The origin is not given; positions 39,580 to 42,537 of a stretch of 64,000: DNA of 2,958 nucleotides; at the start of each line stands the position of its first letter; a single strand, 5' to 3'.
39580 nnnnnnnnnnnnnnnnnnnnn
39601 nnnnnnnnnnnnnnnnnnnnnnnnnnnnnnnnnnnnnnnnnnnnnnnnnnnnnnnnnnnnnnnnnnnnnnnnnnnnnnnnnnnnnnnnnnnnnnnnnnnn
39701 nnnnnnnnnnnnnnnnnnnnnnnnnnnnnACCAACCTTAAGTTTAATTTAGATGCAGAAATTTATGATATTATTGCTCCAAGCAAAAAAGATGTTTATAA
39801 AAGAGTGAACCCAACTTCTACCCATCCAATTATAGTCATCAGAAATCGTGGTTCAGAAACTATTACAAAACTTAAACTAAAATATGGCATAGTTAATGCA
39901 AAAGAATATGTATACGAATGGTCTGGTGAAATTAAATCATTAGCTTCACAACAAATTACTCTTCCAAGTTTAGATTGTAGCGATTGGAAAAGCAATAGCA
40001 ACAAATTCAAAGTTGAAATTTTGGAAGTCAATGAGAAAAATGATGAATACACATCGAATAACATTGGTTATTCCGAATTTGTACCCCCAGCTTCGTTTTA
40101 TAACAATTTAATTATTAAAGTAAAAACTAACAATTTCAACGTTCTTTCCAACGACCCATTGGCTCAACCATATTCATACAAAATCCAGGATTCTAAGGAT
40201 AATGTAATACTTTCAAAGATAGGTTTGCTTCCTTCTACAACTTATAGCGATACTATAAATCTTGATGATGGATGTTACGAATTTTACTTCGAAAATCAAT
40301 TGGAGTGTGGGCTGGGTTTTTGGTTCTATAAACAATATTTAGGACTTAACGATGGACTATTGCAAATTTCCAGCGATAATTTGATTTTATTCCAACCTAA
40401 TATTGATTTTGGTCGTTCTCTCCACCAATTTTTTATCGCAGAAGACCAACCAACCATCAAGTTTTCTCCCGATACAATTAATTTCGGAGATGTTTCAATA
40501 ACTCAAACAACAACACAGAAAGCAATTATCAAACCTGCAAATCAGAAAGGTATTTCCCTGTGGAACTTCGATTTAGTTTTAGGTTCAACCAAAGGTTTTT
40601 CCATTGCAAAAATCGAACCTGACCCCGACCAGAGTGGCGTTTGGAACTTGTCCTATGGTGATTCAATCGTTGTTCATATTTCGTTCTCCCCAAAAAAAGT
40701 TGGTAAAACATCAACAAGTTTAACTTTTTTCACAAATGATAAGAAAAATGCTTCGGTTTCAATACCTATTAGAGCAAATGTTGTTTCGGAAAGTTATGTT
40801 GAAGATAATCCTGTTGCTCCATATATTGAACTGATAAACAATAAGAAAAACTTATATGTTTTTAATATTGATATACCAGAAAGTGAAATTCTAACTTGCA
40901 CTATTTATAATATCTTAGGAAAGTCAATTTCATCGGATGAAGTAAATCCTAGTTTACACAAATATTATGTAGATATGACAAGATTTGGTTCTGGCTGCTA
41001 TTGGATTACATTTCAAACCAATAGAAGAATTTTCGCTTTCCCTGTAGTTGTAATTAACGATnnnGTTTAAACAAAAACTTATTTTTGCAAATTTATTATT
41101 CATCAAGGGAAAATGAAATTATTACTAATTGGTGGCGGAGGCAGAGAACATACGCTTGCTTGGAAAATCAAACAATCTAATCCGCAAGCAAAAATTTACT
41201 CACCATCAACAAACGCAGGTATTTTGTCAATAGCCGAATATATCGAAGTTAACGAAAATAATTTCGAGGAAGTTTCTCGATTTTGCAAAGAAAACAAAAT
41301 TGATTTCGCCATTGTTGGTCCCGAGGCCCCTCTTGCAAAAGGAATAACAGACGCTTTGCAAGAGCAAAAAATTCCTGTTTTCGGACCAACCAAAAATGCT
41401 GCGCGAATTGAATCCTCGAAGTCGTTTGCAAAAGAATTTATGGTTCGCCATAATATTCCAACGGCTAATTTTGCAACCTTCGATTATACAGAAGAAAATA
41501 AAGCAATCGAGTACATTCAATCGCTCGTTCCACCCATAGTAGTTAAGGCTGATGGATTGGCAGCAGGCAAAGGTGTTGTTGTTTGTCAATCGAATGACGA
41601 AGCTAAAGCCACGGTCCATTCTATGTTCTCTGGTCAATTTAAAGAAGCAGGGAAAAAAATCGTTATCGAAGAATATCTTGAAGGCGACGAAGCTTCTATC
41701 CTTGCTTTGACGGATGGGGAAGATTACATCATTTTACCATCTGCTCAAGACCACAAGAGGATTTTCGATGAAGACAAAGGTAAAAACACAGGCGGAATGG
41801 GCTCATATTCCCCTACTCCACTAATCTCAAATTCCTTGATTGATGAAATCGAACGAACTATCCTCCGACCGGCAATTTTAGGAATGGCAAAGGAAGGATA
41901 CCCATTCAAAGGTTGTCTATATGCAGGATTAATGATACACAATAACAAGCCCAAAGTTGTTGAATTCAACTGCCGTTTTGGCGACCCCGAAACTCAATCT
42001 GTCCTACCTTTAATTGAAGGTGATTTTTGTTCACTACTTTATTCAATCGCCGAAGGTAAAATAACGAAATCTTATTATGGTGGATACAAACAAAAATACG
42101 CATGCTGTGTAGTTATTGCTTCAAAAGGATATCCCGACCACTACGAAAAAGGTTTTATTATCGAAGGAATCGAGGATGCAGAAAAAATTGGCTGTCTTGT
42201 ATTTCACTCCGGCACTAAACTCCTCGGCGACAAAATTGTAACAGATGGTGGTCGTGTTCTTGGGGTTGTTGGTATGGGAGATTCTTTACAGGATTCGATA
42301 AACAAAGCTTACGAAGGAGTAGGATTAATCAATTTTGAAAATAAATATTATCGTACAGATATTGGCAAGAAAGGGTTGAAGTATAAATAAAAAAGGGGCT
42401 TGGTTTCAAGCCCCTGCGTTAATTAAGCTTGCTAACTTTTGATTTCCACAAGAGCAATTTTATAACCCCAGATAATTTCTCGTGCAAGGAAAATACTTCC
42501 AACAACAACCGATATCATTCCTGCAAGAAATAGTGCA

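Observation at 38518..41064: PNGase F-like glycoamidase homolog fused to a choice-of-anchor-D/ASH-like domain and a T9SS sorting domain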

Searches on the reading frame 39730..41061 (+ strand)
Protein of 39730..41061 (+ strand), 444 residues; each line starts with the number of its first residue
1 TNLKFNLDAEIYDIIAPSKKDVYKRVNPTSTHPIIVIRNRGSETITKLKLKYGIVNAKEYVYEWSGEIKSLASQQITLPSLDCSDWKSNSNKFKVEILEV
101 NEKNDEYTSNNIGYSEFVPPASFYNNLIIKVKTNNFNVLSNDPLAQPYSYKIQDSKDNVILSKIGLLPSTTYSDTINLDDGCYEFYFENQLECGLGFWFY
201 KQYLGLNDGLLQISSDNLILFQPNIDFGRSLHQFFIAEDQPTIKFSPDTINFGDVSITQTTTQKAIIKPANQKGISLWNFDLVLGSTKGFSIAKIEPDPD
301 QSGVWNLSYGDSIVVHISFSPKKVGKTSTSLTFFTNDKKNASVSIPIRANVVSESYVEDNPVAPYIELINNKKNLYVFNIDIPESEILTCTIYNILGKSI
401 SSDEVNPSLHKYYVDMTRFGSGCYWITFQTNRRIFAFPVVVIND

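Call 31: predict_structure(alignment_id=A2)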
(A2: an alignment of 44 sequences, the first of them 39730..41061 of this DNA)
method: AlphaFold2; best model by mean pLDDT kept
length: 444 residues; sequences in the alignment: 44
mean_pLDDT: 93.6   pTM: 0.72
mean pLDDT of the five models: 93.6, 93.3, 93.1, 93.0, 92.7
residues with pLDDT >= 90: 387; 70-90: 45; 50-70: 6; < 50: 6
segments of 3 or more residues with pLDDT < 50: 356-361
pLDDT, mean of each block of 10 residues (from residue 1): 86 98 94 97 97 97 98 97 94 98 96 97 97 94 91 96 96 97 96 94 96 95 95 96 96 94 97 96 96 96 95 97 95 96 97 61 77 91 87 95 87 93 95 90 84
secondary structure, 60 per line:
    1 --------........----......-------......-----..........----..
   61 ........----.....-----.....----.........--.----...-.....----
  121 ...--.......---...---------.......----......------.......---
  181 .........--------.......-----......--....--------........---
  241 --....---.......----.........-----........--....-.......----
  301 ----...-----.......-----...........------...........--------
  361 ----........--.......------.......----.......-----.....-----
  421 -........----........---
elements in order: E9-16 H21-26 E34-39 E45-54 E59-68 E73-77 H83-87 E92-100 E112-116 E121-123 E126-132 E148-154 E159-164 E171-177 E181-189 H198-204 E210-215 E218-221 E230-237 E243-246 E250-256 E261-269 E275-282 H285-288 E290-296 E305-307 E313-319 E325-335 E342-352 E365-372 E375-381 E388-394 E399-405 E411-415 E422-429 E434-441

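Call 34: fold_search(model_id=the predicted structure, library=pdb)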
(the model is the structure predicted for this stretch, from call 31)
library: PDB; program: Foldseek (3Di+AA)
matches with E <= 10: 1824; with E <= 0.001: 291
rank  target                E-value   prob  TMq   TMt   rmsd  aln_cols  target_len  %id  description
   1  9ijj_E                6.9e-13  1.00  0.22  0.20  20.8       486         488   11  In situ structure of the central apparatus in mouse sperm axoneme. (released 2025-06-04)
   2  9ijj_C                7.6e-13  1.00  0.23  0.13  20.8       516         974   12  In situ structure of the central apparatus in mouse sperm axoneme. (released 2025-06-04)
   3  7sqc_2A               1.8e-12  1.00  0.22  0.14  30.5       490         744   10  Ciliary C1 central pair apparatus isolated from Chlamydomonas reinhardtii (released 2022-04-13)
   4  7sqc_2B               8.1e-12  1.00  0.22  0.14  28.7       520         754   10  Ciliary C1 central pair apparatus isolated from Chlamydomonas reinhardtii (released 2022-04-13)
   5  9ijj_O                1.2e-11  1.00  0.22  0.09  31.1       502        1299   10  In situ structure of the central apparatus in mouse sperm axoneme. (released 2025-06-04)
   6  7som_D                1.5e-11  1.00  0.21  0.07  28.5       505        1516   10  Ciliary C2 central pair apparatus isolated from Chlamydomonas reinhardtii (released 2022-04-13)
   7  9ijj_h                1.7e-11  1.00  0.21  0.07  30.1       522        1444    8  In situ structure of the central apparatus in mouse sperm axoneme. (released 2025-06-04)
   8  7sqc_O0               2.0e-10  1.00  0.22  0.10  24.3       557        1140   11  Ciliary C1 central pair apparatus isolated from Chlamydomonas reinhardtii (released 2022-04-13)
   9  9ijj_4G               2.0e-10  1.00  0.19  0.03  33.0       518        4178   11  In situ structure of the central apparatus in mouse sperm axoneme. (released 2025-06-04)
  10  7sqc_F1               3.6e-10  1.00  0.21  0.20  27.0       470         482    9  Ciliary C1 central pair apparatus isolated from Chlamydomonas reinhardtii (released 2022-04-13)
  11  7sqc_F0               4.9e-10  1.00  0.23  0.32  17.7       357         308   13  Ciliary C1 central pair apparatus isolated from Chlamydomonas reinhardtii (released 2022-04-13)
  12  7ptp_A                5.2e-10  1.00  0.16  0.11  22.6       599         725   10  In-situ structure of pentameric S-layer protein (released 2021-12-15)
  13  7sqc_T0               1.0e-09  1.00  0.19  0.16  28.7       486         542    7  Ciliary C1 central pair apparatus isolated from Chlamydomonas reinhardtii (released 2022-04-13)
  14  7sqc_T1               1.4e-09  1.00  0.20  0.16  28.4       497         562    8  Ciliary C1 central pair apparatus isolated from Chlamydomonas reinhardtii (released 2022-04-13)
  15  9ijj_4I               1.6e-09  1.00  0.20  0.04  29.5       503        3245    9  In situ structure of the central apparatus in mouse sperm axoneme. (released 2025-06-04)
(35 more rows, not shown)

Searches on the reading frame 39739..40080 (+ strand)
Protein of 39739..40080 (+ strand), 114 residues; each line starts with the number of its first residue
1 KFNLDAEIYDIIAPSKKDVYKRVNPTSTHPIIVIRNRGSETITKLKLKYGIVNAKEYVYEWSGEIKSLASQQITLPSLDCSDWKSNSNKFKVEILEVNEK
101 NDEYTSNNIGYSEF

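Call 33: search_protein_families(library=pfam, proteins=[window:39739-40080:+], max_evalue=10)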
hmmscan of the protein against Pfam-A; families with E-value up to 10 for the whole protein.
window:39739-40080:+ (114 aa): 0 families

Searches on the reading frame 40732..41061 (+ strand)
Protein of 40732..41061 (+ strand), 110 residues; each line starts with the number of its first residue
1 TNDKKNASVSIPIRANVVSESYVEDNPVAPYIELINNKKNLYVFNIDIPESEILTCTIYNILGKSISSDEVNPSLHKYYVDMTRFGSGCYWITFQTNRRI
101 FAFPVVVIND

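Call 45: search_protein_families(library=pfam, alignment_id=A3, max_evalue=0.01)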
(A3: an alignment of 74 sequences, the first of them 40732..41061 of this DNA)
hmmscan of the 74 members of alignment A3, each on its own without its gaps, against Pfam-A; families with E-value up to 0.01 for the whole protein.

A. member 1, window:40732-41061:+ (110 aa): 1 family
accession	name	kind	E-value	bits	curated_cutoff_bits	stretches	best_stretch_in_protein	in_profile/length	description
PF18962.6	Por_Secre_tail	-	6.8e-06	26.7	27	1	44-98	10-66/75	Secretion system C-terminal sorting domain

B. families by the number of members that match (of 74 scanned): 9 families
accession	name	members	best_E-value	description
PF18962.6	Por_Secre_tail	71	1.7e-18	Secretion system C-terminal sorting domain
PF11589.14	DUF3244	28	3.2e-07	Domain of unknown function (DUF3244)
PF13585.12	CHU_C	14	5.8e-05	CHU_C Type IX secretion signal domain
PF13860.13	FlgD_ig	8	0.00035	FlgD Ig-like domain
PF16967.11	TcfC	1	0.00044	E-set like domain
PF19910.5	DUF6383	1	0.0006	Domain of unknown function (DUF6383)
PF21226.3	MalQ_N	1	0.0044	MalQ N-terminal beta sandwich domain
PF01336.31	tRNA_anti-codon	1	0.0073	OB-fold nucleic acid binding domain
PF08308.17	PEGA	1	0.0088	PEGA domain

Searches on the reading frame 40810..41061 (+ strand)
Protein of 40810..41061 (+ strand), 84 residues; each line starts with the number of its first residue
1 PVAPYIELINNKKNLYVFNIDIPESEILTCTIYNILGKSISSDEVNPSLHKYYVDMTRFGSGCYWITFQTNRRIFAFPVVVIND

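Call 33: search_protein_families(library=pfam, proteins=[window:40810-41061:+], max_evalue=10)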
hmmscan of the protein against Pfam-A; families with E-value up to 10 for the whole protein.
window:40810-41061:+ (84 aa): 2 families
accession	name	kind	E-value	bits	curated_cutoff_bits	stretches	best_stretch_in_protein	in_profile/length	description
PF18962.6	Por_Secre_tail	-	5.9e-06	26.9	27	1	18-72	10-66/75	Secretion system C-terminal sorting domain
PF05790.21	C2-set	-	0.22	12.2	24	1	9-37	39-68/80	Immunoglobulin C2-set domain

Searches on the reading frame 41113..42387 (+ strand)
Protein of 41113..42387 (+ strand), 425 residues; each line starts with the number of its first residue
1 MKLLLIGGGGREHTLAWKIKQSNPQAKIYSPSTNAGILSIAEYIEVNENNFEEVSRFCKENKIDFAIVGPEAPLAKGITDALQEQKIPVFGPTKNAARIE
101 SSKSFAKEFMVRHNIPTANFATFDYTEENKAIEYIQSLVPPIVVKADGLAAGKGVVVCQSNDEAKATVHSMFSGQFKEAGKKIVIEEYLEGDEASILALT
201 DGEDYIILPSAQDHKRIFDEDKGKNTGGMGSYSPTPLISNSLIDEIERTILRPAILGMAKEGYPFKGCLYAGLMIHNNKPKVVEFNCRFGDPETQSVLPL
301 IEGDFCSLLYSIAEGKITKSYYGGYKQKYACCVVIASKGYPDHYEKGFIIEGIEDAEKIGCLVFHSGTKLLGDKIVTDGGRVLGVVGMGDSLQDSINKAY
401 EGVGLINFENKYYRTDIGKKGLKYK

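Call 10: search_protein_families(library=pfam, proteins=[window:41113-42387:+], max_evalue=0.001)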
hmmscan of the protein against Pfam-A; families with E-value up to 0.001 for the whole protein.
window:41113-42387:+ (425 aa): 8 families
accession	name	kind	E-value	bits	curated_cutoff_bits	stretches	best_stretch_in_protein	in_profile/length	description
PF01071.24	GARS_A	-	8.8e-78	261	27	1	101-294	1-194/194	Phosphoribosylglycinamide synthetase, ATP-grasp (A) domain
PF02844.21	GARS_N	-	2e-34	118.8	29.5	1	1-100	1-100/100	Phosphoribosylglycinamide synthetase, N domain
PF02843.22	GARS_C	-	1.3e-31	109.2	34.8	1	330-420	1-92/92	Phosphoribosylglycinamide synthetase, C domain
PF02655.19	ATP-grasp_3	-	5.6e-06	27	23.2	1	132-289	24-157/160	ATP-grasp domain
PF08443.16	RimK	-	5e-05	23.4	21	1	106-192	7-85/188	RimK-like ATP-grasp domain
PF13535.11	ATP-grasp_4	-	0.00042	20.4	27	1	141-206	4-80/160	ATP-grasp domain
PF02786.22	CPSase_L_D2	-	0.00042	20.3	19.8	1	103-207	2-108/211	Carbamoyl-phosphate synthase L chain, ATP binding domain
PF07478.18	Dala_Dala_lig_C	-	0.00042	20.3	24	1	112-209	4-100/204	D-ala D-ala ligase C-terminus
